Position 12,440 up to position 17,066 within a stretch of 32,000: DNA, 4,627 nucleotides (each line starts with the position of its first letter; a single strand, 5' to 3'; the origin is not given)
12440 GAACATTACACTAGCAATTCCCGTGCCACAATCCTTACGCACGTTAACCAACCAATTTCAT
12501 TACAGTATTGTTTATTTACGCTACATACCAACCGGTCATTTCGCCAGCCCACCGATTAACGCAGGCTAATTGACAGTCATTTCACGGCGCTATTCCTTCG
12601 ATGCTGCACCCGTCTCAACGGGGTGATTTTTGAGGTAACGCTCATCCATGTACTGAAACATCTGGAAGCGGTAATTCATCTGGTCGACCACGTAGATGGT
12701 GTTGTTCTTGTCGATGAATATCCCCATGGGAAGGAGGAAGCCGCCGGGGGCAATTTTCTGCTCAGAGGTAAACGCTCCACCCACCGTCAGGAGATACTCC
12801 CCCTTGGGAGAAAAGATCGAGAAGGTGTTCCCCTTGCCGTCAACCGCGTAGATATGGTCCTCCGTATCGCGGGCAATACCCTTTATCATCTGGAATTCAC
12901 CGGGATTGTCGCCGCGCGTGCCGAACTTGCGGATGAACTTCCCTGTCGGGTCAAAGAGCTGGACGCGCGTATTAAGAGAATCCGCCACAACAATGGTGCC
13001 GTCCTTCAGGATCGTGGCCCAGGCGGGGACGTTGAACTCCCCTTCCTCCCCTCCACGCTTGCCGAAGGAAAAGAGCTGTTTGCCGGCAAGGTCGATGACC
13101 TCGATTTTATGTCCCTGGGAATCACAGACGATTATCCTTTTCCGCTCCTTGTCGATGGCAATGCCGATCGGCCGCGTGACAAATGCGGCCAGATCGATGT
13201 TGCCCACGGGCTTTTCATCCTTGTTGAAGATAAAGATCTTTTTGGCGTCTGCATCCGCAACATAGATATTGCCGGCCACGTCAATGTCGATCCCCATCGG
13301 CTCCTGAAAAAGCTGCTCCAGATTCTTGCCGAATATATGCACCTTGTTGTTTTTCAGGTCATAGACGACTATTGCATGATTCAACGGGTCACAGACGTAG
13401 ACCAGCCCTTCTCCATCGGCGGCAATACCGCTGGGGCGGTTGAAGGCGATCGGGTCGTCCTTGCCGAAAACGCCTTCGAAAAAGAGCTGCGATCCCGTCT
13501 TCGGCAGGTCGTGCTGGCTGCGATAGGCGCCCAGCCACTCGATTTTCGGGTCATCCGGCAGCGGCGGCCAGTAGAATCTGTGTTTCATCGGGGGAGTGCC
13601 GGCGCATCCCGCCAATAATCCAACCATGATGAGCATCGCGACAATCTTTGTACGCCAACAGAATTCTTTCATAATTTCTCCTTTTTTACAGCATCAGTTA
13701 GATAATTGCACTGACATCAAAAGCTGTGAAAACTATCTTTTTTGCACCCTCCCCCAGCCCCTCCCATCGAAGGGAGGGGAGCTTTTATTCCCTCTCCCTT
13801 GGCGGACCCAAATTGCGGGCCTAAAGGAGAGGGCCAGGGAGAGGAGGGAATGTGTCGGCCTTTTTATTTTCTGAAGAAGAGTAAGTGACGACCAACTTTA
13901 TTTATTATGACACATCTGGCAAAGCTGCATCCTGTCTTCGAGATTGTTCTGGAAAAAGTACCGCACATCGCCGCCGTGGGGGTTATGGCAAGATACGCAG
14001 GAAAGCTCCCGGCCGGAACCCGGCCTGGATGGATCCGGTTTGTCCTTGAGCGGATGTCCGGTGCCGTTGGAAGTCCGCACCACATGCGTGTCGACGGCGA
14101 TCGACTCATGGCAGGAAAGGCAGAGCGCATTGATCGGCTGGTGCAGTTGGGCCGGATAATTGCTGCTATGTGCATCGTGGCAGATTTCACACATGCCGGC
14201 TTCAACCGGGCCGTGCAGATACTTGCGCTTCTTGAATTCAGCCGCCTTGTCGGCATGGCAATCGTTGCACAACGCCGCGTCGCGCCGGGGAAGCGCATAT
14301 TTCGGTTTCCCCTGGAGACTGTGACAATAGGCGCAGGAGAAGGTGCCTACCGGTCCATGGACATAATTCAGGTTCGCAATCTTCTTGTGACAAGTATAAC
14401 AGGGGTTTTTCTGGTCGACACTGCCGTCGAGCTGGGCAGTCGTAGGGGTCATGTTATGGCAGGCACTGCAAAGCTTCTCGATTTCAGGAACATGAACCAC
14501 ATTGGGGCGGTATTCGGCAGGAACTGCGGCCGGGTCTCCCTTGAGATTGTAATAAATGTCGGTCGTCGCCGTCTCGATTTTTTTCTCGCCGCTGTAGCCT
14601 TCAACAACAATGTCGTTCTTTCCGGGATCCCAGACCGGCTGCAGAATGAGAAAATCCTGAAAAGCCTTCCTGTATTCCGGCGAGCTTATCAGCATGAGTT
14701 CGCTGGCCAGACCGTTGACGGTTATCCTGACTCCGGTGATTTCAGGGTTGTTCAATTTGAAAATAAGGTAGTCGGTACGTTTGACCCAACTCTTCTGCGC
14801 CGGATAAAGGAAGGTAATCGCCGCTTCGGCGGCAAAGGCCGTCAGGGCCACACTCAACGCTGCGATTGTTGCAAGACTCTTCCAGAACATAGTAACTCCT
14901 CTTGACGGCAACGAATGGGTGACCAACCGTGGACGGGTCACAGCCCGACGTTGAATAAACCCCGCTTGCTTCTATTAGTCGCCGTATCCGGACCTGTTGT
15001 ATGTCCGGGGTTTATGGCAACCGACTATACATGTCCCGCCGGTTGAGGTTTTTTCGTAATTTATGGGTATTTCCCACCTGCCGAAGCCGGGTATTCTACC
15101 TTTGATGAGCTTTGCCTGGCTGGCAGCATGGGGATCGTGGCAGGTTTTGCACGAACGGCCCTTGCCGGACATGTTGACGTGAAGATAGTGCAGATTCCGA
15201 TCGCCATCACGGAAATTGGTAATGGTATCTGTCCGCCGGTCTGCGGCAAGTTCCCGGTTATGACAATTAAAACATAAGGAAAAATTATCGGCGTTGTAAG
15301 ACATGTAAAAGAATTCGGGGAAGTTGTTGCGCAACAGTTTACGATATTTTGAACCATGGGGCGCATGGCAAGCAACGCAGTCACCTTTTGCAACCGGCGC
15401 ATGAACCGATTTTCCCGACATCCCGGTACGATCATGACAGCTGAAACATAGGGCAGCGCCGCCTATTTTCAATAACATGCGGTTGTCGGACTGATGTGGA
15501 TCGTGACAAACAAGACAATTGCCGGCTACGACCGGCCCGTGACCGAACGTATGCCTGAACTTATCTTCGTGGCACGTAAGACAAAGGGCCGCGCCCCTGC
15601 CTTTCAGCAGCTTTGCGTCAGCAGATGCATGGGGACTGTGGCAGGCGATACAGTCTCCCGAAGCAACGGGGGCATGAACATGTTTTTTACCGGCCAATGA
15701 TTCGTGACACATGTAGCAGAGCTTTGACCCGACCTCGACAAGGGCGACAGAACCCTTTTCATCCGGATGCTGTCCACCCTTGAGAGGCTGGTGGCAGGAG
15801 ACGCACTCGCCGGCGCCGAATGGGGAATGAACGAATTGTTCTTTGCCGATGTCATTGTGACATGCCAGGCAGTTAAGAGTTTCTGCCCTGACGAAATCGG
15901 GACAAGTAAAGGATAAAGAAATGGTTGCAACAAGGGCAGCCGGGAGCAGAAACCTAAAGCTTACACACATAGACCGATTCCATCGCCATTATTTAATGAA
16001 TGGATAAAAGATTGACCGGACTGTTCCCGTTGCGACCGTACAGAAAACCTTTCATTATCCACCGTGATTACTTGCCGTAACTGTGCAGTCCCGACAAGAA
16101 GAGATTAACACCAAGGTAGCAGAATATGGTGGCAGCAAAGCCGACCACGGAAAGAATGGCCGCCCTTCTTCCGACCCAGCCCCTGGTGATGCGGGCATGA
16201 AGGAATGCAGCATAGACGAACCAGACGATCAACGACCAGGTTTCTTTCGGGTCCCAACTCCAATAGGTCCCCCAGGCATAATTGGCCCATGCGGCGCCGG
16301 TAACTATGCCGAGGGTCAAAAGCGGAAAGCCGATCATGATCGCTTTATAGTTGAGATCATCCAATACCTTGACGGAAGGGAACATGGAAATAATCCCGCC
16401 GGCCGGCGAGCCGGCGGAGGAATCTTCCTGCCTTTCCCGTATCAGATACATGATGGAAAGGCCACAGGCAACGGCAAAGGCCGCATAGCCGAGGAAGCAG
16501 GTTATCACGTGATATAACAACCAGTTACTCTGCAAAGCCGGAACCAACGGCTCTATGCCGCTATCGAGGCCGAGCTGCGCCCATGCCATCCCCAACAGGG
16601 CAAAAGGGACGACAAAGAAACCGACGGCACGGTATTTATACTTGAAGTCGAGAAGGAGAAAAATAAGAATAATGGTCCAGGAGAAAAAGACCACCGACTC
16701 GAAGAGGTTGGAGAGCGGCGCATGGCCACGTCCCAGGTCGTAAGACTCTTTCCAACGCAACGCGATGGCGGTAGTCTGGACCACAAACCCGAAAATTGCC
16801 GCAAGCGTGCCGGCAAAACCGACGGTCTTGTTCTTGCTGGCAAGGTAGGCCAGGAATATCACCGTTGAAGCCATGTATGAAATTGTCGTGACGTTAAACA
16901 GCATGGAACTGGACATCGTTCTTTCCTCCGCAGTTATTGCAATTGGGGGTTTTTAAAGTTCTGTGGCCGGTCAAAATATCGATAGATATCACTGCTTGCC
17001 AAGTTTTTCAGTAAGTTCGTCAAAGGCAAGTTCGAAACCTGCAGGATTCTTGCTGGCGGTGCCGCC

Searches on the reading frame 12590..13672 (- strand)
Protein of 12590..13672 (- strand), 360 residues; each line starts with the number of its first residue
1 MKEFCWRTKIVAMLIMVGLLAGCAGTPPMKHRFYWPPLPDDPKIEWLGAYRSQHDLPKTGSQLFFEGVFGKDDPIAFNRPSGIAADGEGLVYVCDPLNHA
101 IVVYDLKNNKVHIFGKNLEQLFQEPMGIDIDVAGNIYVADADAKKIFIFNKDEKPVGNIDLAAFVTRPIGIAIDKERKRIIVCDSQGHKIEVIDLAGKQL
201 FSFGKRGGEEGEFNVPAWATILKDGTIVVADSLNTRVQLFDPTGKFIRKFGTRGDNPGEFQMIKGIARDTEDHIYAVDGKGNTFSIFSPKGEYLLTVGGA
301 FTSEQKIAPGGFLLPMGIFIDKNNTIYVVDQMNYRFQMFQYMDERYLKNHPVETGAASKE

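Call 86: search_protein_families(library=pfam, proteins=[window:12590-13672:-])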
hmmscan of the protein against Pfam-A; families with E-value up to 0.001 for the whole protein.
window:12590-13672:- (360 aa): 7 families
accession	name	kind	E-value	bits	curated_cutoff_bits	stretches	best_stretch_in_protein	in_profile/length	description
PF01436.27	NHL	-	3.2e-23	81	20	1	77-104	1-28/28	NHL repeat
PF17170.10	DUF5128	-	2.7e-15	56.8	22.9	1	224-294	53-125/321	6-bladed beta-propeller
PF08450.18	SGL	-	1.4e-09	38.3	26.3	1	89-164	146-226/246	SMP-30/Gluconolactonase/LRE-like region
PF01731.26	Arylesterase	-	3.8e-08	33.9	21.3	0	121-153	52-85/86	Arylesterase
PF25021.1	TEN_NHL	-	5e-06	26.2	27.1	0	116-143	135-162/357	Teneurin NHL domain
PF03022.22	MRJP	-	0.00038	20.3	19.8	0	88-133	77-120/288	Major royal jelly protein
PF18975.6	DUF5711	-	0.0004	20.2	26.3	0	135-235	67-161/344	Family of unknown function (DUF5711)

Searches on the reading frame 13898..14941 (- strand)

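Call 86: search_protein_families(library=pfam, proteins=[window:13898-14941:-])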
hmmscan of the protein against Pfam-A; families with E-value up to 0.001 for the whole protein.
window:13898-14941:- (347 aa): 4 families
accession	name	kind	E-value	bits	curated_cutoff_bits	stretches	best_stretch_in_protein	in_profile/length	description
PF09699.15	Paired_CXXCH_1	-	1.1e-28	99.1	20.6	3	243-280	1-38/41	Doubled CXXCH motif (Paired_CXXCH_1)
PF14537.11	Cytochrom_c3_2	-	7.3e-11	42.8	25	1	250-346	8-79/79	Cytochrome c3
PF14522.11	Cytochrome_C7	-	4.9e-08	33.1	24.8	0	154-186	40-67/67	Cytochrome c7 and related cytochrome c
PF22113.1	Mtrc-MtrF_II-IV_dom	-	1.2e-05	25.4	30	0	157-322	8-166/176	Outer membrane cytochrome MtrC/MtrF-like, domains II/IV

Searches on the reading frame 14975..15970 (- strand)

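Call 86: search_protein_families(library=pfam, proteins=[window:14975-15970:-])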
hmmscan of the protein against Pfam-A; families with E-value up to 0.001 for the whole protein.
window:14975-15970:- (331 aa): 4 families
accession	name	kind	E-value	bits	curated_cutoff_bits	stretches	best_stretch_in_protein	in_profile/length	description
PF09699.15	Paired_CXXCH_1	-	7e-58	192.5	20.6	5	99-137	1-39/41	Doubled CXXCH motif (Paired_CXXCH_1)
PF22113.1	Mtrc-MtrF_II-IV_dom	-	4.4e-15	56.1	30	1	128-285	7-170/176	Outer membrane cytochrome MtrC/MtrF-like, domains II/IV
PF14522.11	Cytochrome_C7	-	9.8e-12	45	24.8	0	53-112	13-67/67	Cytochrome c7 and related cytochrome c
PF14537.11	Cytochrom_c3_2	-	7.8e-09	36.3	25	0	198-285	9-71/79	Cytochrome c3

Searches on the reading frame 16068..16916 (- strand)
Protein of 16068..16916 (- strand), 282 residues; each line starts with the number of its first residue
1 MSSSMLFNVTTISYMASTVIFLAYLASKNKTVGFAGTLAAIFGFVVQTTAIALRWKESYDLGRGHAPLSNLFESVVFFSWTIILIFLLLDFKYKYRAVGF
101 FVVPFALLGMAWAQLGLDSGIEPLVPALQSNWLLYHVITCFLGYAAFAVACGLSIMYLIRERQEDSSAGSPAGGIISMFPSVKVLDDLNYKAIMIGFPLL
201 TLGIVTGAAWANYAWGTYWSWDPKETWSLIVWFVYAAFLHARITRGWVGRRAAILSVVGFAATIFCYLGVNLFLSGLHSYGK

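Call 86: search_protein_families(library=pfam, proteins=[window:16068-16916:-])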
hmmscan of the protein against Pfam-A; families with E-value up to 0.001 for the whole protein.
window:16068-16916:- (282 aa): 1 family
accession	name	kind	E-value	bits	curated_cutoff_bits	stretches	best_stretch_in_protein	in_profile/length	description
PF01578.25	Cytochrom_C_asm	-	6.8e-55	186.4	29.9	1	68-278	1-212/212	Cytochrome C assembly protein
